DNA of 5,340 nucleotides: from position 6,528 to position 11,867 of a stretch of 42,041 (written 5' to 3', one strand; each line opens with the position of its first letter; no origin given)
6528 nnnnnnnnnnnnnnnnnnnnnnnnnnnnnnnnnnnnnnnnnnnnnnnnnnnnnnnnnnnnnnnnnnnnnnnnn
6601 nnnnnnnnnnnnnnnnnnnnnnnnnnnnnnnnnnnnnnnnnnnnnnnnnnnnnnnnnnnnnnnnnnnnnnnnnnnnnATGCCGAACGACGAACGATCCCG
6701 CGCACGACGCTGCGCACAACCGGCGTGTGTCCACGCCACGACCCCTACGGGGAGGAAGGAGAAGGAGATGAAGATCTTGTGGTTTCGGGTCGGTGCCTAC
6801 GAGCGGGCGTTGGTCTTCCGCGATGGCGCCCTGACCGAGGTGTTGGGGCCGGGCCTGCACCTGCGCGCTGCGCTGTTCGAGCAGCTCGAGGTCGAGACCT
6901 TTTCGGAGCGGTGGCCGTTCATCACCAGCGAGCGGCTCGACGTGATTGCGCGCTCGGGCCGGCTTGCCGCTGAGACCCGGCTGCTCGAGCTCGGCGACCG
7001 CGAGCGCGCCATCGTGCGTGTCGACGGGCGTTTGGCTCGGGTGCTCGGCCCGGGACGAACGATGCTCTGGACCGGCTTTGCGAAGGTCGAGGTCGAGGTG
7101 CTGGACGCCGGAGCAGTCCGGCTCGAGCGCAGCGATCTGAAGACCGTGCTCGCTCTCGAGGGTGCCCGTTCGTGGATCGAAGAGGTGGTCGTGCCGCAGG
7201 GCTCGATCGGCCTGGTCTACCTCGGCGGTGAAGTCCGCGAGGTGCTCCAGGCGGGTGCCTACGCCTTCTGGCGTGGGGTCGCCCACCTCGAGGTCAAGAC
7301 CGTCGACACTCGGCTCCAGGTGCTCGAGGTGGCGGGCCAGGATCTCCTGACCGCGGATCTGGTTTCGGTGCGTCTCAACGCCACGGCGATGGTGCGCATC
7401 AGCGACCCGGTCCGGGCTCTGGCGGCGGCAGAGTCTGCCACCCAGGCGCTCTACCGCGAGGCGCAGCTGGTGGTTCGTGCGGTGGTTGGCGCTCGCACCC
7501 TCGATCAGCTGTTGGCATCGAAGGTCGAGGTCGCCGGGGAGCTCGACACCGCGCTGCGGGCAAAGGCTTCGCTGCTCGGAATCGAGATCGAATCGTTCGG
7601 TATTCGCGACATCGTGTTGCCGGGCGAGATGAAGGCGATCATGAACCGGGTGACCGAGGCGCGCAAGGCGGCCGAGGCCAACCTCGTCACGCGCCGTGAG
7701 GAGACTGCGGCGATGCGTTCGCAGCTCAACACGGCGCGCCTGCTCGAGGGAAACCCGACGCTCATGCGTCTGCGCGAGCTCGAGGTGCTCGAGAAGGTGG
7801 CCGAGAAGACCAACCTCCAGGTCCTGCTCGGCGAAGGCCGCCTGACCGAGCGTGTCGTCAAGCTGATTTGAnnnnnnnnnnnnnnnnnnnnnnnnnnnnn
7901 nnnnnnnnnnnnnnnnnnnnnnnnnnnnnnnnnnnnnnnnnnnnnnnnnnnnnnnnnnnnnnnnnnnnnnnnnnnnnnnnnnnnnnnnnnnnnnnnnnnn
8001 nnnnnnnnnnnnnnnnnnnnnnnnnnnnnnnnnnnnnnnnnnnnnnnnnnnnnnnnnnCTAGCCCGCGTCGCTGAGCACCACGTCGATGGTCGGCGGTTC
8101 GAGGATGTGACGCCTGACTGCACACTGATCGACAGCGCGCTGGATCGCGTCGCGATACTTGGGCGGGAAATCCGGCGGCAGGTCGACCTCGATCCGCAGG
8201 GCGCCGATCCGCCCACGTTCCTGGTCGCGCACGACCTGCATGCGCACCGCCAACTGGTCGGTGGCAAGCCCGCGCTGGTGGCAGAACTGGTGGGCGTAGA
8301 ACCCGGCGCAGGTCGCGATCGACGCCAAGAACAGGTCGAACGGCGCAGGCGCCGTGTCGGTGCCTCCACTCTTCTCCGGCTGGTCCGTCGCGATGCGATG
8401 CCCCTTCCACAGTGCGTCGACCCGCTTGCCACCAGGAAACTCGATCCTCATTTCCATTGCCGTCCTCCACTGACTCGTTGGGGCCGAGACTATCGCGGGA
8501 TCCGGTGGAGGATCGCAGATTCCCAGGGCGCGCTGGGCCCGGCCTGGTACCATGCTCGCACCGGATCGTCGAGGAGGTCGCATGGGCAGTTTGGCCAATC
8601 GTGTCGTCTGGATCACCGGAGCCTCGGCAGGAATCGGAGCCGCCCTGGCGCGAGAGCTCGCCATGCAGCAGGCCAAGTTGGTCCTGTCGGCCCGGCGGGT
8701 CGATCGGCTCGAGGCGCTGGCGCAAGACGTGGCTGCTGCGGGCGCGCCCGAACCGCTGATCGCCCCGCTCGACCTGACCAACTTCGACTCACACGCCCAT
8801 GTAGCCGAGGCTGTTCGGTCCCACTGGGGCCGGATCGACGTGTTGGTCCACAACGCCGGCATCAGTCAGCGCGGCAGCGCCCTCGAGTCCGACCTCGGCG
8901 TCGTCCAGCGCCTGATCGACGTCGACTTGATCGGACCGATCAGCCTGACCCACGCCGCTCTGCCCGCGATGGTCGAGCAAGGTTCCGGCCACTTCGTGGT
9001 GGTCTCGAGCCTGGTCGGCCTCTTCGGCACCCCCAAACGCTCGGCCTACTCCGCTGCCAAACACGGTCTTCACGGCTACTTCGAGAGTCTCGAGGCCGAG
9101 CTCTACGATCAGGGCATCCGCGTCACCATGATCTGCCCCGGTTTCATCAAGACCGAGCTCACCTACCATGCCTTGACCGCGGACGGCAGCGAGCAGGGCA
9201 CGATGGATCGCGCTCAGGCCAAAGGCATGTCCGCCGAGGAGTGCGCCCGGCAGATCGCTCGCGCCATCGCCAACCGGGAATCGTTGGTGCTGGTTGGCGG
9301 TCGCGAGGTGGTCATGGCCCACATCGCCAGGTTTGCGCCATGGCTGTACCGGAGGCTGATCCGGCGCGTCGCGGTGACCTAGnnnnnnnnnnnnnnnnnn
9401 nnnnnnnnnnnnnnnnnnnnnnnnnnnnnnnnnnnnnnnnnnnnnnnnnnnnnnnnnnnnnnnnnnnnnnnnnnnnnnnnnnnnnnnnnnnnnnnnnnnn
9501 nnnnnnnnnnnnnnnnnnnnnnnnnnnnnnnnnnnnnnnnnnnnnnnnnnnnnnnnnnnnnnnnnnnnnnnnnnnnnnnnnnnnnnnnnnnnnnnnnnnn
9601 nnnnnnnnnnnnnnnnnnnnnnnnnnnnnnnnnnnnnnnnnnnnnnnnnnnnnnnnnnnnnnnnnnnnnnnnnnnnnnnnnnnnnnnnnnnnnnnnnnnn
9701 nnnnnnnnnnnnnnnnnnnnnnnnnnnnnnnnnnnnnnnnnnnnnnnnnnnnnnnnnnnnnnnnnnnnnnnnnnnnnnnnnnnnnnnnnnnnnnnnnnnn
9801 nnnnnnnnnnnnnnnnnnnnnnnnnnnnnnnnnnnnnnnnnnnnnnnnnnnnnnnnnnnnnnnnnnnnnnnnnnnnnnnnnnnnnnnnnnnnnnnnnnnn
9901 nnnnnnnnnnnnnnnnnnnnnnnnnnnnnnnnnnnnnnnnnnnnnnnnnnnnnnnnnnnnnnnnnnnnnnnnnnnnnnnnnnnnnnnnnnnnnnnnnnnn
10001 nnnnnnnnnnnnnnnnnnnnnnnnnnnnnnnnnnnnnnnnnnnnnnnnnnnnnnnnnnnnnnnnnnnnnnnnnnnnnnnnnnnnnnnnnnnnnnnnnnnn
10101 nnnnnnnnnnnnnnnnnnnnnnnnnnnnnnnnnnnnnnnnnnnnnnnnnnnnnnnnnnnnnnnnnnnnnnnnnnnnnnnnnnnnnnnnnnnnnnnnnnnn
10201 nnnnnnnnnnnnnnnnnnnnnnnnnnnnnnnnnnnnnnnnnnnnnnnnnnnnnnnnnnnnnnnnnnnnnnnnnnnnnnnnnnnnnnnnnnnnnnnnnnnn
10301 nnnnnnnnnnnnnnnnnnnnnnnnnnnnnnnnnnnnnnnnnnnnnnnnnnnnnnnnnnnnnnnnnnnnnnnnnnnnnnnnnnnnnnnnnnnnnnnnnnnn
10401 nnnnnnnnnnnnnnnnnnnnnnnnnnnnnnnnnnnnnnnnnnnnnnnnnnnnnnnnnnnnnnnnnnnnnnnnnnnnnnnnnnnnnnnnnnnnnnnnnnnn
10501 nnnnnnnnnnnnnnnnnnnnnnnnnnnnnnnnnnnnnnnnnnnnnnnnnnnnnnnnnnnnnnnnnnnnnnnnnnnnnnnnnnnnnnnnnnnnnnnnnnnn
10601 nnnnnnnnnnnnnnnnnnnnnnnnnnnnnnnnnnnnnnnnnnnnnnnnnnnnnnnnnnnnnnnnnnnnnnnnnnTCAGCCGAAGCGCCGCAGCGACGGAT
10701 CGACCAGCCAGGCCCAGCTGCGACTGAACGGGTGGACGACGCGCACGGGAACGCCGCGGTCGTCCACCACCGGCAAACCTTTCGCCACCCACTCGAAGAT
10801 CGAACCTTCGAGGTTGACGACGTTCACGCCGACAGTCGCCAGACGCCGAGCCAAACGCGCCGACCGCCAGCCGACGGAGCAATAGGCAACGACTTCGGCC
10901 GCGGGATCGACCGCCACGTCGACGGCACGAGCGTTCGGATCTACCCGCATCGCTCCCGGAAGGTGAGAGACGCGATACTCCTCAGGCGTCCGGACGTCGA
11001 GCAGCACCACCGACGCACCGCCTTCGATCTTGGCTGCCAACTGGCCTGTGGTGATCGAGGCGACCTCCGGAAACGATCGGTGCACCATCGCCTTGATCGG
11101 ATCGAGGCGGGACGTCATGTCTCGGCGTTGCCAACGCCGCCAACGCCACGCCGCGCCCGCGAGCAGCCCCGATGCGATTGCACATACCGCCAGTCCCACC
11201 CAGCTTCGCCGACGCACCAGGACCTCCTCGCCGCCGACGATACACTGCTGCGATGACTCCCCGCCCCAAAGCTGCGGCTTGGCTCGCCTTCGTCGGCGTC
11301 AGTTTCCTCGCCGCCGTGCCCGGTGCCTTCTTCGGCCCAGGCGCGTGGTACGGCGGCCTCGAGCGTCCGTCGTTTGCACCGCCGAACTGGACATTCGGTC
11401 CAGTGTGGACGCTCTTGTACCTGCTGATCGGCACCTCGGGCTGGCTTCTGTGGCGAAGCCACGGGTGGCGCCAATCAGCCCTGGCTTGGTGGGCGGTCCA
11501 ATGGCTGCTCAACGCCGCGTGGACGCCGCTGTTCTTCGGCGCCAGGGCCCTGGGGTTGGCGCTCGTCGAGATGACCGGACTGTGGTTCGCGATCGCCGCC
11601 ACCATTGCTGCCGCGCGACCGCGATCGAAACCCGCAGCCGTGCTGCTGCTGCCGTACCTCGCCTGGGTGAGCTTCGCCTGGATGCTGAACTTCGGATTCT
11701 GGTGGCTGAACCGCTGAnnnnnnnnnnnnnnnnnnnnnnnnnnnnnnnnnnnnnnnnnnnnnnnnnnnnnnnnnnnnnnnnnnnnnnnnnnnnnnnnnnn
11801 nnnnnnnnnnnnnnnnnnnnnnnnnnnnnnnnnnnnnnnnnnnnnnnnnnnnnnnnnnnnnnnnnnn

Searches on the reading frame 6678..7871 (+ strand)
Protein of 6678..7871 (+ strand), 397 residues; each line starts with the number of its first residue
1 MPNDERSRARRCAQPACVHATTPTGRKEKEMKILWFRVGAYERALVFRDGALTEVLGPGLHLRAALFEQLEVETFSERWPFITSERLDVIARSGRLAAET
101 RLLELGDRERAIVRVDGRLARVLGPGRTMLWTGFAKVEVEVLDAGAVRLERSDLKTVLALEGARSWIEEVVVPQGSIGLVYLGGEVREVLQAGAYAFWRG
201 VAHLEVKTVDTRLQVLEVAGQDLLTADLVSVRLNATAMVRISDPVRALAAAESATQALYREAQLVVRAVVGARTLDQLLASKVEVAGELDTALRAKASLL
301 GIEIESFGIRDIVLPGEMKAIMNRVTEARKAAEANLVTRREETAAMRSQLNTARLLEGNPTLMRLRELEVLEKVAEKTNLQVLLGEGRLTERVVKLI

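Call 18: search_protein_families(library=pfam, proteins=[window:6678-7871:+], max_evalue=0.001)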
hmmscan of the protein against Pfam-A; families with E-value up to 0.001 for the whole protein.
window:6678-7871:+ (397 aa): 1 family
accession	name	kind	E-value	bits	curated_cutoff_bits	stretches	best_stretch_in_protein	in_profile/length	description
PF01145.31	Band_7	-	2.4e-34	119.3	23.6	1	171-342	2-175/176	SPFH domain / Band 7 family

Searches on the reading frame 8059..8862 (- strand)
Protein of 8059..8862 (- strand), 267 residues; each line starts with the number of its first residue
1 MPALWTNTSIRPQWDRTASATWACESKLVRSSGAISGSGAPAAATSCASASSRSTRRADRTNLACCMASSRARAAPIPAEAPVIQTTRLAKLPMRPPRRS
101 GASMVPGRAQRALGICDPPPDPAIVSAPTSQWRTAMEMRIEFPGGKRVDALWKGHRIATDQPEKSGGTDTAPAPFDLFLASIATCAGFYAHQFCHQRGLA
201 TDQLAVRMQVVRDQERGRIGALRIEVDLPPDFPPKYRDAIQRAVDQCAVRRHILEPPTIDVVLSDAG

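Call 75: search_protein_families(library=pfam, proteins=[window:8059-8862:-], max_evalue=0.001)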
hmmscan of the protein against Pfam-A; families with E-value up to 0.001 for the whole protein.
window:8059-8862:- (267 aa): 1 family
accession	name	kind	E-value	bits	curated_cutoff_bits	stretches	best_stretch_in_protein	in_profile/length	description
PF02566.24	OsmC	-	4.3e-15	56.4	27.5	1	167-261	1-99/100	OsmC-like protein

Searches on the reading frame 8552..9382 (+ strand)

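Call 18: search_protein_families(library=pfam, proteins=[window:8552-9382:+], max_evalue=0.001)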
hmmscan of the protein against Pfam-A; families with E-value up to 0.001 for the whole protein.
window:8552-9382:+ (276 aa): 6 families
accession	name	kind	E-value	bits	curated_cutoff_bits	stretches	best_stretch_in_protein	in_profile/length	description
PF00106.31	adh_short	-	3.4e-52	177.2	26.6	1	18-204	2-187/195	short chain dehydrogenase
PF13561.12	adh_short_C2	-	5.1e-41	141.2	27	1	23-236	1-214/236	Enoyl-(Acyl carrier protein) reductase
PF08659.16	KR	-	2.4e-14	54.1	22.6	1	19-179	3-162/180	KR domain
PF23441.1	SDR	-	2.6e-08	34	27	1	13-227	4-222/258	SDR-like rossmann domain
PF13460.12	NAD_binding_10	-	4.9e-07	30.2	27.2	1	23-214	1-161/184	NAD(P)H-binding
PF01370.27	Epimerase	-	2.4e-05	24.3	20.9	1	20-163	2-124/240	NAD dependent epimerase/dehydratase family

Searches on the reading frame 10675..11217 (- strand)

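Call 75: search_protein_families(library=pfam, proteins=[window:10675-11217:-], max_evalue=0.001)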
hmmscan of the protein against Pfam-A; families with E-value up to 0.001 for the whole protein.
window:10675-11217:- (180 aa): 1 family
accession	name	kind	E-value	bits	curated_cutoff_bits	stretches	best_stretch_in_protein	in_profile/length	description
PF00581.25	Rhodanese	-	9.6e-17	61.7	22.2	1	57-145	2-101/102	Rhodanese-like domain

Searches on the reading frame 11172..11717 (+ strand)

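Call 75: search_protein_families(library=pfam, proteins=[window:11172-11717:+], max_evalue=0.001)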
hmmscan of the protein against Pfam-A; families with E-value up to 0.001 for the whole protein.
window:11172-11717:+ (181 aa): 1 family
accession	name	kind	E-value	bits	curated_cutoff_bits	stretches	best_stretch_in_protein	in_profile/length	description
PF03073.20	TspO_MBR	-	2.3e-40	138.1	24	1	41-178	2-145/145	TspO/MBR family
